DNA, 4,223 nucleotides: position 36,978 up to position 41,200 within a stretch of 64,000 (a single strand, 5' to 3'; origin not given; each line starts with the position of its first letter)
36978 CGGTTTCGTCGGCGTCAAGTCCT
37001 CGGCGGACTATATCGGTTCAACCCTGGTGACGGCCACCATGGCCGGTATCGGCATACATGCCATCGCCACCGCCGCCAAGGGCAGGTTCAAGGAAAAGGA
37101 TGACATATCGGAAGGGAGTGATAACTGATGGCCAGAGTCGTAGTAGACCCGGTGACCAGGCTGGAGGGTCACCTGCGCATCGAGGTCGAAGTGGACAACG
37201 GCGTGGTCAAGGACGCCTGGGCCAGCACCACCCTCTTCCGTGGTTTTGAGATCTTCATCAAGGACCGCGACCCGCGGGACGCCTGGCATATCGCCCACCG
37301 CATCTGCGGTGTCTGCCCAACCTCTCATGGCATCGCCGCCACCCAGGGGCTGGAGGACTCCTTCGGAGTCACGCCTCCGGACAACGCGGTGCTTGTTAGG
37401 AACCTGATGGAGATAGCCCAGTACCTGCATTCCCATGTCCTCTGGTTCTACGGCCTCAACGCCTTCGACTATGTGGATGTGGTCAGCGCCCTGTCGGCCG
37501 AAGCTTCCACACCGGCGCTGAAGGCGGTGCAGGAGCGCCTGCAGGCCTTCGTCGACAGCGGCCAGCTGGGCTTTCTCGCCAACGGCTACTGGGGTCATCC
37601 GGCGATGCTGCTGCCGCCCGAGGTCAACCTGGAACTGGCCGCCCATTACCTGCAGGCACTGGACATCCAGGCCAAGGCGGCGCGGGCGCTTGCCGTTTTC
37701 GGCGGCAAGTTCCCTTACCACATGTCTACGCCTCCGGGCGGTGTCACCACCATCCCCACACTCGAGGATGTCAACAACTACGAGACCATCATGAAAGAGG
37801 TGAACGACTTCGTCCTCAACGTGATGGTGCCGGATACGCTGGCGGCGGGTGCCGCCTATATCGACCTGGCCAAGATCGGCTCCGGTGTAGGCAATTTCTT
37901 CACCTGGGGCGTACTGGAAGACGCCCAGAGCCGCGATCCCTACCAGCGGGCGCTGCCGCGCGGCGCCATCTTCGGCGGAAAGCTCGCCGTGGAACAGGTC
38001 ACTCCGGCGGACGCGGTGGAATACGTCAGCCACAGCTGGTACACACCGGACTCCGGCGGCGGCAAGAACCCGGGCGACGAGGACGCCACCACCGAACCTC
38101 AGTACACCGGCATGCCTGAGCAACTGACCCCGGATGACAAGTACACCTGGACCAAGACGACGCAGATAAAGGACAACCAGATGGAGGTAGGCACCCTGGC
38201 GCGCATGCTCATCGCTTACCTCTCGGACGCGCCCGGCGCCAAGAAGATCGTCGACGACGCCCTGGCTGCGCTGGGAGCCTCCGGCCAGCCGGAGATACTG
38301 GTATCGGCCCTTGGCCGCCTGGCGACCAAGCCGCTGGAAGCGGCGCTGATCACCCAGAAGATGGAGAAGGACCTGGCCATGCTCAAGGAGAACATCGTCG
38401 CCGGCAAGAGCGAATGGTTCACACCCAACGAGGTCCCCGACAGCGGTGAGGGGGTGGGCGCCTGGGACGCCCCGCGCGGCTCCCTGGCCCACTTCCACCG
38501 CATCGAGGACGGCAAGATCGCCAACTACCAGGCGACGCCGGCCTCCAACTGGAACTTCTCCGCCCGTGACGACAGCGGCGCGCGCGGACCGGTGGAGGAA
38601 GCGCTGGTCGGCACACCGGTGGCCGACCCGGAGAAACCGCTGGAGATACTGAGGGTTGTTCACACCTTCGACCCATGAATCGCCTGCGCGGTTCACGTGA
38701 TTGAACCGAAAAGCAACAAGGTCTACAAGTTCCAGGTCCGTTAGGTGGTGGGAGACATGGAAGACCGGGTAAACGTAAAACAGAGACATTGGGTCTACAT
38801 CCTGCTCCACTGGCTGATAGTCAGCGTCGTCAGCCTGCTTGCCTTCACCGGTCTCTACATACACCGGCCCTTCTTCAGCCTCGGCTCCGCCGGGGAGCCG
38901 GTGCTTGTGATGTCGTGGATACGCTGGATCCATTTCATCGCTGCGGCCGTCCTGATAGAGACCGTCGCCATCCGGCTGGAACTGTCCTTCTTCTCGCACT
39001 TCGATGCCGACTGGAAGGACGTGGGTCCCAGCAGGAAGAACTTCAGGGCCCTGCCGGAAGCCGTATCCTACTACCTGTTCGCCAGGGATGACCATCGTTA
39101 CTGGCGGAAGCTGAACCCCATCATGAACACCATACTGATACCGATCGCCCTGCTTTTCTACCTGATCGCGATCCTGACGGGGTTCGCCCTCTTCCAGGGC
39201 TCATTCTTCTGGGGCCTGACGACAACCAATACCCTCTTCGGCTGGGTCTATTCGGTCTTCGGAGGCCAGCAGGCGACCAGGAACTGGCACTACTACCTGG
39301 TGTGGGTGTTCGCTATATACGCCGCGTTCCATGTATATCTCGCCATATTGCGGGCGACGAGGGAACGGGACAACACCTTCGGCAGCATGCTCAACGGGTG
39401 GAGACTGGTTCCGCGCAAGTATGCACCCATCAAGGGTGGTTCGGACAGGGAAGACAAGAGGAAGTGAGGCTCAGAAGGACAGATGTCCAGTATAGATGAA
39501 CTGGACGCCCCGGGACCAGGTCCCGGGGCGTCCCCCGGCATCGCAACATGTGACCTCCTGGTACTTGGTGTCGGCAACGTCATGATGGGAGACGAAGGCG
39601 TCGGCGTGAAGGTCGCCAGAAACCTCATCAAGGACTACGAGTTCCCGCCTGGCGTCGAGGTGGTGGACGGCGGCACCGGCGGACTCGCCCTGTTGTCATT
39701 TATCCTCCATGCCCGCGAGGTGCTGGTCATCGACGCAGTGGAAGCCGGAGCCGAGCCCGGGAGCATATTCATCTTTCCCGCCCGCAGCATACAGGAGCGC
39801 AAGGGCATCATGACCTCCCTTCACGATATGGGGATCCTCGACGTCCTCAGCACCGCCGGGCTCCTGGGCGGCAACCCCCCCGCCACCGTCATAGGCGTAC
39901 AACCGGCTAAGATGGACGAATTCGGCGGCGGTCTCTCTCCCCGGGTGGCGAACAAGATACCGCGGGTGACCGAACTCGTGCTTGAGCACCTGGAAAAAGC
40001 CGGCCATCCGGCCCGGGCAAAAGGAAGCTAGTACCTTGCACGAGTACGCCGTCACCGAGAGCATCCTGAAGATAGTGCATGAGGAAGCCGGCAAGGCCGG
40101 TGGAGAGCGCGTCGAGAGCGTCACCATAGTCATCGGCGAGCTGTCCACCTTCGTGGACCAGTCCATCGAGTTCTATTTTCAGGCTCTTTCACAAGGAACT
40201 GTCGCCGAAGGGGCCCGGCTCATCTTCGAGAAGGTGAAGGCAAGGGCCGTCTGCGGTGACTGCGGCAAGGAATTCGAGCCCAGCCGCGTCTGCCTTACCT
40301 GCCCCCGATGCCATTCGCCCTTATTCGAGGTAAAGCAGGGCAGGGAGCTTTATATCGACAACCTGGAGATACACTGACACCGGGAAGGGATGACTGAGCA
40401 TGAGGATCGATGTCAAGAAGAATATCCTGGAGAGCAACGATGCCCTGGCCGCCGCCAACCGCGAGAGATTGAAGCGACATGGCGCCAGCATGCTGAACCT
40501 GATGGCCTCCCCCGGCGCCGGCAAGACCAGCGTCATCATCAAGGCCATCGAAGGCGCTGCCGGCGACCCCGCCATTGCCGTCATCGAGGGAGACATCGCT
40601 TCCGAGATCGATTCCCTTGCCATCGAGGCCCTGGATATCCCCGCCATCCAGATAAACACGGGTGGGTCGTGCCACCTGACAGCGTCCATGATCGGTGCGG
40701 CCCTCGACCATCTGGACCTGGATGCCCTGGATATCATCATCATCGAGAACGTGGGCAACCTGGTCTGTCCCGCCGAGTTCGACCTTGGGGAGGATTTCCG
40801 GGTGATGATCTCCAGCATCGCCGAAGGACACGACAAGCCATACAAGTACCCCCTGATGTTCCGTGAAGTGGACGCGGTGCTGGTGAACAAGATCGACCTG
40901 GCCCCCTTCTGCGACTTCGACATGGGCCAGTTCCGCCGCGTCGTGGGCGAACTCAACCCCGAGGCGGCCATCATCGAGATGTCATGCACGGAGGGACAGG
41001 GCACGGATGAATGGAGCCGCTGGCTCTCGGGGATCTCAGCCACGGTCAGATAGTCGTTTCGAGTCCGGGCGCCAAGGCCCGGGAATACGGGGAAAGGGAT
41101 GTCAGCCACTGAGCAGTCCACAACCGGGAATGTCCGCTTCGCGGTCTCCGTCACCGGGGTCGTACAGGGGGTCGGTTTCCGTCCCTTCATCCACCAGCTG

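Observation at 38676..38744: In-frame UGA plus downstream hairpin: the hydrogenase large subunit is most likely a selenoprotein ([NiFeSe] type)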

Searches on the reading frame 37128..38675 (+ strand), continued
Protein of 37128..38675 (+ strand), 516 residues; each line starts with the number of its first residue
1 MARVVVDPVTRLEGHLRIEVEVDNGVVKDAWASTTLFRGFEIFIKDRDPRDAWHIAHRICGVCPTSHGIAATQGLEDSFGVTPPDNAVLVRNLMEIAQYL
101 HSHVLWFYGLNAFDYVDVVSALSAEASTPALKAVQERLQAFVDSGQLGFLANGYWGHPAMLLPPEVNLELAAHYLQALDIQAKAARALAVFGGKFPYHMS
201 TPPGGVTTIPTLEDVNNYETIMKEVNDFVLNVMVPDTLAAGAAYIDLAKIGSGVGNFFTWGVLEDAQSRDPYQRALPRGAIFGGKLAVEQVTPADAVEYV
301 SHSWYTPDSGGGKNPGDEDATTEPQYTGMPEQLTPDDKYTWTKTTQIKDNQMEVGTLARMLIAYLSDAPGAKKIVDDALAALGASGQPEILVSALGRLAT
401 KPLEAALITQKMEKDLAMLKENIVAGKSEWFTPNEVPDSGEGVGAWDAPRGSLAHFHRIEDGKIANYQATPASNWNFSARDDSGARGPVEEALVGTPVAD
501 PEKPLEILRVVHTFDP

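Call 18: find_encoding_contigs(protein=P0037, flank=10000, max_places=1)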
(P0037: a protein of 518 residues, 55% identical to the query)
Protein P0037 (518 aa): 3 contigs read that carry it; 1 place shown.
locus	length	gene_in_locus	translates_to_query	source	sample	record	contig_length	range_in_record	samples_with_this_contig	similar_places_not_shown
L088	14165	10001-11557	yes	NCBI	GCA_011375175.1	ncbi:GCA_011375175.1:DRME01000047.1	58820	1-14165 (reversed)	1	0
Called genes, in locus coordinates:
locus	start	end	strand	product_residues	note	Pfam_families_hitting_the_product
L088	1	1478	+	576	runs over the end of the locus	PF00795:CN_hydrolase, PF02540:NAD_synthase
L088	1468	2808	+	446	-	PF13660:DUF4147, PF05161:MOFRL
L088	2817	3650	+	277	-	PF00005:ABC_tran, PF02463:SMC_N, PF13304:AAA_21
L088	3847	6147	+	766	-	PF00708:Acylphosphatase, PF07503:zf-HYPF, PF01300:Sua5_yciO_yrdC, PF17788:HypF_C, PF22521:HypF_C_2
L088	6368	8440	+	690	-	PF01590:GAF, PF13185:GAF_2, PF00989:PAS, PF13188:PAS_8 (weak), PF13426:PAS_9, PF00512:HisKA (weak), PF02518:HATPase_c, PF00072:Response_reg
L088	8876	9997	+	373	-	PF01058:Oxidored_q6, PF14720:NiFe_hyd_SSU_C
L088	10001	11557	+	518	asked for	PF27537:HoxH (weak), PF00374:NiFeSe_Hases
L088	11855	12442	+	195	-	PF01292:Ni_hydr_CYTB, PF14358:DUF4405 (faint)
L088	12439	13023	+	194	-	PF01750:HycI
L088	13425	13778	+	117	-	PF01155:HypA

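Call 19: find_encoding_contigs(protein=P0043, flank=10000, max_places=1)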
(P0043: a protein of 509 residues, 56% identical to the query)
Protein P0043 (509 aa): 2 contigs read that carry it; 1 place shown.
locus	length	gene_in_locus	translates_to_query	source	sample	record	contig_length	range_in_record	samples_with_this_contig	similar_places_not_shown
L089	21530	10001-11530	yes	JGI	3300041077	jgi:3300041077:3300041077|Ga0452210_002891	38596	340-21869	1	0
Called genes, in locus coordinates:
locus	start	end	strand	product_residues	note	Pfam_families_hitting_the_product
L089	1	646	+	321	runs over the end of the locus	PF09459:EB_dh, PF18962:Por_Secre_tail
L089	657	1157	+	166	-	PF02085:Cytochrom_CIII (faint), PF14522:Cytochrome_C7 (weak)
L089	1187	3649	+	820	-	PF04879:Molybdop_Fe4S4, PF00384:Molybdopterin, PF01568:Molydop_binding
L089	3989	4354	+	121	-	PF13247:Fer4_11 (faint)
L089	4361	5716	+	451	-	PF03916:NrfD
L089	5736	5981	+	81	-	-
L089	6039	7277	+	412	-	PF13442:Cytochrome_CBB3 (faint), PF00034:Cytochrom_C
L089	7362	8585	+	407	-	PF00034:Cytochrom_C (faint), PF13442:Cytochrome_CBB3 (faint)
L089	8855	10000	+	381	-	PF01058:Oxidored_q6, PF14720:NiFe_hyd_SSU_C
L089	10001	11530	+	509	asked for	PF27537:HoxH, PF00374:NiFeSe_Hases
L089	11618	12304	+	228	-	PF01292:Ni_hydr_CYTB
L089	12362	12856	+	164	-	PF01750:HycI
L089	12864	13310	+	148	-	PF11939:NiFe-hyd_HybE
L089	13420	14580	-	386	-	PF03916:NrfD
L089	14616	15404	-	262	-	PF12838:Fer4_7, PF13183:Fer4_8 (weak), PF13237:Fer4_10 (weak), PF13247:Fer4_11, PF00037:Fer4, PF12797:Fer4_2 (weak), PF12837:Fer4_6 (weak), PF13237:Fer4_10 (weak), +7 more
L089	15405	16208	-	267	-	PF09699:Paired_CXXCH_1 (faint), PF14522:Cytochrome_C7 (faint), PF14537:Cytochrom_c3_2 (faint), PF22113:Mtrc-MtrF_II-IV_dom (faint)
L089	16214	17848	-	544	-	PF10101:DUF2339 (weak)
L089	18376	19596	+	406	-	-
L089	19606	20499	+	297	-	PF14522:Cytochrome_C7 (faint), PF14537:Cytochrom_c3_2 (faint)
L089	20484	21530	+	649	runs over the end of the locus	PF00684:DnaJ_CXXCXGXG (faint), PF02085:Cytochrom_CIII (faint), PF14522:Cytochrome_C7 (faint), PF09699:Paired_CXXCH_1 (faint), PF14537:Cytochrom_c3_2 (faint), PF03264:Cytochrom_NNT (weak), PF01292:Ni_hydr_CYTB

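Call 20: find_encoding_contigs(protein=P0108, flank=10000, max_places=1)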
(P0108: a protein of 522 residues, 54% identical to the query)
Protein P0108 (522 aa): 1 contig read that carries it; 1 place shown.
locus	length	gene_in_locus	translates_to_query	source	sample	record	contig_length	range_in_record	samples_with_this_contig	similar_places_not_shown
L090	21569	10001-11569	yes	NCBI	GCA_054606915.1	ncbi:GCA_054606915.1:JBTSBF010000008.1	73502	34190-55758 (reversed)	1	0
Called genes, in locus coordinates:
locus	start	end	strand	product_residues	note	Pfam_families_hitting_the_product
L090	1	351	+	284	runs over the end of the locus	PF02775:TPP_enzyme_C, PF12367:PFO_beta_C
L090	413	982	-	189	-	PF07998:Peptidase_M54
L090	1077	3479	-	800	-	PF03176:MMPL, PF00873:ACR_tran (weak), PF03176:MMPL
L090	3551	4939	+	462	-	-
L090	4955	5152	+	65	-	PF00210:Ferritin (weak), PF02915:Rubrerythrin (weak)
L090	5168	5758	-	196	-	-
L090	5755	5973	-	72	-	-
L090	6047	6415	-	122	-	PF01507:PAPS_reduct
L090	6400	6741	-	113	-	PF01507:PAPS_reduct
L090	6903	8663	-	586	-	PF20446:ABC_N, PF09818:ABC_ATPase, PF21117:MRB1590_C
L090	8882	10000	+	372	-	PF01058:Oxidored_q6, PF14720:NiFe_hyd_SSU_C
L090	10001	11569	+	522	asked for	PF27537:HoxH, PF00374:NiFeSe_Hases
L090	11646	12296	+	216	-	PF01292:Ni_hydr_CYTB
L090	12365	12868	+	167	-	PF01750:HycI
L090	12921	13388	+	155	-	PF04186:FxsA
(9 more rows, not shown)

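Call 47: find_related_loci(query=A1, collection=metagenome_contigs, flank=3000)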
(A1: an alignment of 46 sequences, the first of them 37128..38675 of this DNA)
Query A1 (516 aa) in metagenome_contigs; peptide patterns used: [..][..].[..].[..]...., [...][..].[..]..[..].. (x = any residue, [..] = any of these).
600 stretches matched a pattern (row limit reached: there are more); 590 encode a relative of the query (tblastn E <= 1e-3); the best 80 are kept; 80 distinct loci.
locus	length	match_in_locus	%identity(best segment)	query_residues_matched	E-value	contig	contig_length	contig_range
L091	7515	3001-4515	56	3-516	0e+0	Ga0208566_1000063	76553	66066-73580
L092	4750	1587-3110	54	1-516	0e+0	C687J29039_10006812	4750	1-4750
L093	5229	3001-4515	56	3-516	0e+0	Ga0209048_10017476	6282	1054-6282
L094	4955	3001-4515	55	3-516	0e+0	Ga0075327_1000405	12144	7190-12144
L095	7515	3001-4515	55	3-516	0e+0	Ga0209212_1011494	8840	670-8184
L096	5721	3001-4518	55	3-516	0e+0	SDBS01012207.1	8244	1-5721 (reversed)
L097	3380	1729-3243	55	3-516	0e+0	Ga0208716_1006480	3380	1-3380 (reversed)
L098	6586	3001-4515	54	3-516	0e+0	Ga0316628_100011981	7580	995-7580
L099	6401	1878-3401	52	1-516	0e+0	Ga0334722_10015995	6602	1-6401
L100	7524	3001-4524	54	1-516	0e+0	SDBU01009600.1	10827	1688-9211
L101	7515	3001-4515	53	3-516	0e+0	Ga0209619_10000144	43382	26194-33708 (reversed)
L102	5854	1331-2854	53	1-516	0e+0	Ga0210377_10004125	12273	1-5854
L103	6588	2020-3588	54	1-516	1e-180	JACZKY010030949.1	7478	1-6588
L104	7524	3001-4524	51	1-516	2e-178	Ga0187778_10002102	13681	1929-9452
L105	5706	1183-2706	50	1-516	2e-177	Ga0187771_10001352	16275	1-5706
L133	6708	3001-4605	42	4-516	4e-126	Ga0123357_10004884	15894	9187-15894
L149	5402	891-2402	41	1-516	1e-117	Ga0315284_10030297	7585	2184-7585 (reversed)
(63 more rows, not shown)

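Call 55: search_protein_families(library=ncbifam, max_evalue=1e-50, proteins=[P0034, P0052, P0076])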
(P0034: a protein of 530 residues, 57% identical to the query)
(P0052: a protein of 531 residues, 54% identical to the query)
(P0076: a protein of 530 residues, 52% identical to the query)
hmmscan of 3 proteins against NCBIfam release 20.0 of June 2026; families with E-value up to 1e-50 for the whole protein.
P0034 (530 aa): 4 families
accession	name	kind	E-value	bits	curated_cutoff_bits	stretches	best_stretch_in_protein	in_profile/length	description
NF033181.1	NiFeSe_hydrog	equivalog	6.2e-189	629.1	600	1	3-527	2-507/507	nickel-dependent hydrogenase large subunit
NF007778.0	PRK10467.1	equivalog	8.5e-141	470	969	1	1-529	1-566/567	hydrogenase 2 large subunit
NF045518.1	H2_NiFeSe_large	exception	4.1e-136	454.6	780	1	4-518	3-483/485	NiFeSe hydrogenase large subunit HysA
NF007550.0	PRK10170.1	equivalog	4.7e-128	428.2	1101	1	3-521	17-588/597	Ni/Fe-hydrogenase large subunit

P0052 (531 aa): 4 families
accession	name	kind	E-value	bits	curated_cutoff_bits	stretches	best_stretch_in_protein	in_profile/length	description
NF033181.1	NiFeSe_hydrog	equivalog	9.2e-184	612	600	1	1-528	1-507/507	nickel-dependent hydrogenase large subunit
NF007778.0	PRK10467.1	equivalog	3.9e-136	454.6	969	1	3-530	4-566/567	hydrogenase 2 large subunit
NF045518.1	H2_NiFeSe_large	exception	1.3e-132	443.1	780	1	140-519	114-483/485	NiFeSe hydrogenase large subunit HysA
NF007550.0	PRK10170.1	equivalog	1.9e-115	386.6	1101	1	3-525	18-591/597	Ni/Fe-hydrogenase large subunit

P0076 (530 aa): 4 families
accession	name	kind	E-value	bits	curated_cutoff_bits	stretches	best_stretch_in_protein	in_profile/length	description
NF033181.1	NiFeSe_hydrog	equivalog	5e-189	629.4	600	1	1-526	1-506/507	nickel-dependent hydrogenase large subunit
NF007778.0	PRK10467.1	equivalog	9.2e-153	509.5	969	1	2-529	3-566/567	hydrogenase 2 large subunit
NF045518.1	H2_NiFeSe_large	exception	1.3e-139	466.2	780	2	140-519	114-484/485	NiFeSe hydrogenase large subunit HysA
NF007550.0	PRK10170.1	equivalog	4.3e-121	405.2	1101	1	3-526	18-593/597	Ni/Fe-hydrogenase large subunit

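Call 63: search_protein_families(library=pfam, proteins=[L133:1797-2990:+, L133:4674-5357:+, L133:5562-6131:+])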
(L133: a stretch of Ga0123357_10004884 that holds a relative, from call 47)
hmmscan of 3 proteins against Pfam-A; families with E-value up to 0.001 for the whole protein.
L133:1797-2990:+ (398 aa): 2 families
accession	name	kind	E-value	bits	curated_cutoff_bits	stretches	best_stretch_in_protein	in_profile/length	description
PF14720.11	NiFe_hyd_SSU_C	-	1.8e-29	102.4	27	1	241-323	1-79/80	NiFe/NiFeSe hydrogenase small subunit C-terminal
PF01058.29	Oxidored_q6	-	1e-25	90.4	27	1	68-217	1-127/128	NADH ubiquinone oxidoreductase, 20 Kd subunit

L133:4674-5357:+ (228 aa): 1 family
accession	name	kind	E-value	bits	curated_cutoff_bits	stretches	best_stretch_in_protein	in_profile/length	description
PF01292.26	Ni_hydr_CYTB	-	1.1e-22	81.1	30.1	1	14-214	2-177/179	Prokaryotic cytochrome b561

L133:5562-6131:+ (190 aa): 1 family
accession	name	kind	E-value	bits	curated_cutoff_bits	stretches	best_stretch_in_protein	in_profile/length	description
PF01750.23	HycI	-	3.5e-18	66.1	23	1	29-155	2-129/130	Hydrogenase maturation protease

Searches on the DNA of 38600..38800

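Call 24: search_rna_families(source=window, start=38600, end=38800, threshold=evalue, max_evalue=10, show_alignments=3)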
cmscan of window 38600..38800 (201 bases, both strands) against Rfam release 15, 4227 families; matches with E-value up to 10: 2.
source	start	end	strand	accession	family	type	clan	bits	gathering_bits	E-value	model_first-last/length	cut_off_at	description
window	38735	38786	-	RF01974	H19_3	Gene; lncRNA;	-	10.6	46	6.6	65-116/116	no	H19 conserved region 3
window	38633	38655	+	RF01516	v-snoRNA-1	Gene; snRNA; snoRNA; CD-box;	-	10.3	75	9.4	43-65/65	no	Human herpesvirus 1 small nucleolar RNA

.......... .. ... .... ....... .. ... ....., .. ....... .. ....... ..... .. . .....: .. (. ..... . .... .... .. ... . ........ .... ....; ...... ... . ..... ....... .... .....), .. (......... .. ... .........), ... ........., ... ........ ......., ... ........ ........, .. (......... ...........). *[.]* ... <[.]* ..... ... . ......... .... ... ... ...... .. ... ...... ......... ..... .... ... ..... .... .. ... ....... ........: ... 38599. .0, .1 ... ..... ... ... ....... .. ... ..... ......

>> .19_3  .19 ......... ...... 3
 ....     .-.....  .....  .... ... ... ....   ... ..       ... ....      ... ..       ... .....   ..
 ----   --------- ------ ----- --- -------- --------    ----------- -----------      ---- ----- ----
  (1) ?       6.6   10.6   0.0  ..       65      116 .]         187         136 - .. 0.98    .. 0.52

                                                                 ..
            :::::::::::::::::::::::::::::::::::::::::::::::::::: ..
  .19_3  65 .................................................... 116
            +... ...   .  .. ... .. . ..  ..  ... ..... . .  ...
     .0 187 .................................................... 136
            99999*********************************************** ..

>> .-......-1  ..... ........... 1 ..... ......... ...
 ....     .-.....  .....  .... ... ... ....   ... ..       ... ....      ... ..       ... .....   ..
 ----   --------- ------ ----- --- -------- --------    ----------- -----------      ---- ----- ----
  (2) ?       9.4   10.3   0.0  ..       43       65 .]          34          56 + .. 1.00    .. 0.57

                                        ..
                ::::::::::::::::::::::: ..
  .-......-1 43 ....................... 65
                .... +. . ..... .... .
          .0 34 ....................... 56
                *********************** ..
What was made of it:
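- Closest known: Consensus bacterial SECIS element. Different: It is only a single short stem, with no lower stem, internal loop or bulged U. There is no sequence resemblance to fdhF and no Rfam family match (call 24).
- Rfam has no matching family (call 24), though it holds few bacterial SECIS models.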

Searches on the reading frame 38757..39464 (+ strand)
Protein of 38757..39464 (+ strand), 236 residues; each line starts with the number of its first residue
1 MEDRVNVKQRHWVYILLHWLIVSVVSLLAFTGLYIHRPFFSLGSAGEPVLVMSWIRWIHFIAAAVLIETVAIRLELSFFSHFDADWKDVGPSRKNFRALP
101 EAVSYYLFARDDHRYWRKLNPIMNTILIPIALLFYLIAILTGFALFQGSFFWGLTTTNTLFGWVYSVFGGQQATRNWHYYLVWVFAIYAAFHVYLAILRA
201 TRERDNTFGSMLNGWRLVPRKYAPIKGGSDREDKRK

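Call 6: search_protein_families(library=pfam, proteins=[window:38757-39464:+])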
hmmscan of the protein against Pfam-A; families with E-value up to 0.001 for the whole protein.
window:38757-39464:+ (236 aa): 1 family
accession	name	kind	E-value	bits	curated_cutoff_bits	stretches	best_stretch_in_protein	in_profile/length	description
PF01292.26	Ni_hydr_CYTB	-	1.5e-17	64.4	30.1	1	11-214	3-179/179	Prokaryotic cytochrome b561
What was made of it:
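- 38757..39467 (+): b-type cytochrome membrane subunit. PF01292 (call 6).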

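Call 43: search_protein_families(library=ncbifam, proteins=[window:38757-39464:+])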
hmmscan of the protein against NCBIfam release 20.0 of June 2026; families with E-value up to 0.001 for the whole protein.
window:38757-39464:+ (236 aa): 2 families
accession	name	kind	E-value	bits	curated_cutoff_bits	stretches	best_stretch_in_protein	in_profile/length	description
TIGR02125.1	CytB-hydogenase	equivalog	3.5e-33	114.9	121.5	1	16-218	9-210/212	Ni/Fe-hydrogenase, b-type cytochrome subunit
NF007551.0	PRK10171.1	equivalog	8.2e-15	55.1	442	1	16-217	20-223/235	Ni/Fe-hydrogenase b-type cytochrome subunit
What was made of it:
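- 38757..39467 (+): TIGR02125 scores 114.9 bits, just under its cutoff of 121.5 (call 43).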

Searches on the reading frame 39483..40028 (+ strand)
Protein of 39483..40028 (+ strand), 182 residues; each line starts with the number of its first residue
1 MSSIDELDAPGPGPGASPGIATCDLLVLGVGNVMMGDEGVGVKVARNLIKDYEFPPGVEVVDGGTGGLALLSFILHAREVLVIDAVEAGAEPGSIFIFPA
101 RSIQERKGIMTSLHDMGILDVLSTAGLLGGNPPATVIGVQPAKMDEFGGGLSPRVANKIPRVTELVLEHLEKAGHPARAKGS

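Call 6: search_protein_families(library=pfam, proteins=[window:39483-40028:+])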
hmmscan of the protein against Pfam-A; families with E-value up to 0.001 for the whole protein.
window:39483-40028:+ (182 aa): 1 family
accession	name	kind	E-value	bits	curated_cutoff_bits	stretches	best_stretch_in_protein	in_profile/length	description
PF01750.23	HycI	-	1.4e-28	99.8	23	1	42-168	1-129/130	Hydrogenase maturation protease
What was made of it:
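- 39483..40031 (+): HyaD/HybD-family maturation endopeptidase. PF01750 (call 6).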

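Call 43: search_protein_families(library=ncbifam, proteins=[window:39483-40028:+])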
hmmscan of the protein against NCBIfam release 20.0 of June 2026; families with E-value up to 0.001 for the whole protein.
window:39483-40028:+ (182 aa): 7 families
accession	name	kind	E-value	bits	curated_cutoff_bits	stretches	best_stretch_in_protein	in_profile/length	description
TIGR00072.1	hydrog_prot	superfamily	3.4e-41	140.6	47.45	1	26-170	1-145/145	hydrogenase maturation protease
TIGR00140.1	hupD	subfamily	1.1e-40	139.1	151.8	1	26-174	2-151/151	HyaD/HybD family hydrogenase maturation endopeptidase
NF045519.1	NiFeSe_H2_mat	exception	1.3e-30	106.2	190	1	25-171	3-148/152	NiFeSe hydrogenase maturation protease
NF007777.0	PRK10466.1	equivalog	2.1e-29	102.4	190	1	25-178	3-157/164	HyaD/HybD family hydrogenase maturation endopeptidase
NF007616.0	PRK10264.1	equivalog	3.2e-27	95.5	261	1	25-172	6-155/195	hydrogenase 1 maturation protease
TIGR00130.1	frhD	equivalog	1.9e-15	57.2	134.95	1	25-171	5-152/153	coenzyme F420-reducing hydrogenase, FrhD protein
TIGR00142.1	hycI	equivalog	4.1e-12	46.1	119.1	1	25-172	1-144/146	hydrogenase maturation peptidase HycI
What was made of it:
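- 39483..40031 (+): TIGR00072 at 140.6 bits and TIGR00140 at 139 bits (call 43).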

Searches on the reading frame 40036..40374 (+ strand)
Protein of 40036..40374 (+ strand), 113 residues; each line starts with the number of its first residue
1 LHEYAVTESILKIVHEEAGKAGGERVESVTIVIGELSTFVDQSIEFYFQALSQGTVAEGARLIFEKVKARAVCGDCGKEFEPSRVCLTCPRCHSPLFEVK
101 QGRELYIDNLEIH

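Call 43: search_protein_families(library=ncbifam, proteins=[window:40036-40374:+])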
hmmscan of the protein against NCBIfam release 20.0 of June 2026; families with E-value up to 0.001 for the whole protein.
window:40036-40374:+ (113 aa): 6 families
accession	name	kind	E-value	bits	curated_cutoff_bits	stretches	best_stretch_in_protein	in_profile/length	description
TIGR00100.1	hypA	equivalog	5.2e-30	103.9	88.1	1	1-113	1-114/116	hydrogenase maturation nickel metallochaperone HypA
NF003008.0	PRK03824.1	equivalog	4.4e-20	72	125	2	1-83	1-83/135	hydrogenase nickel incorporation protein HypA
NF001976.0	PRK00762.1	equivalog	4.8e-19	68.4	146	1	1-112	1-118/124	hydrogenase maturation nickel metallochaperone HypA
NF009046.0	PRK12380.1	subfamily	3.7e-18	66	113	1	1-112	1-112/113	hydrogenase/urease nickel incorporation protein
NF001839.0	PRK00564.1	equivalog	1.8e-15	57.2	112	1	1-112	1-114/117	hydrogenase/urease nickel incorporation protein HypA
NF002979.0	PRK03681.1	subfamily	1.9e-15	57.1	121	1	1-112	1-113/116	hydrogenase/urease nickel incorporation protein HypA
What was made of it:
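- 40036..40377 (+): HypA. TIGR00100 at 103.9 bits (call 43).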

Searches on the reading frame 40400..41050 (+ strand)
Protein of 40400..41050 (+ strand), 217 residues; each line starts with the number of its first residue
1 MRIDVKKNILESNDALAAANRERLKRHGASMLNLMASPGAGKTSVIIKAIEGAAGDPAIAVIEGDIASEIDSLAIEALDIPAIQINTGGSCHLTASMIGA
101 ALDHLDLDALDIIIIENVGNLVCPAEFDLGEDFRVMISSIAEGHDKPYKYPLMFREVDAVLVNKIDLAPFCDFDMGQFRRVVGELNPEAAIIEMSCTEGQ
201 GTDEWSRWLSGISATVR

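Call 6: search_protein_families(library=pfam, proteins=[window:40400-41050:+])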
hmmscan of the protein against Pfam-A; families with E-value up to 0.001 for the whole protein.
window:40400-41050:+ (217 aa): 1 family
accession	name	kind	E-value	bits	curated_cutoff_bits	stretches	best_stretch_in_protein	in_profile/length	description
PF02492.25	cobW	-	3.4e-19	69.6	20.7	1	34-192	5-179/180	CobW/HypB/UreG, nucleotide-binding domain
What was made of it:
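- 40400..41053 (+): HypB-like GTPase. PF02492 (call 6).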
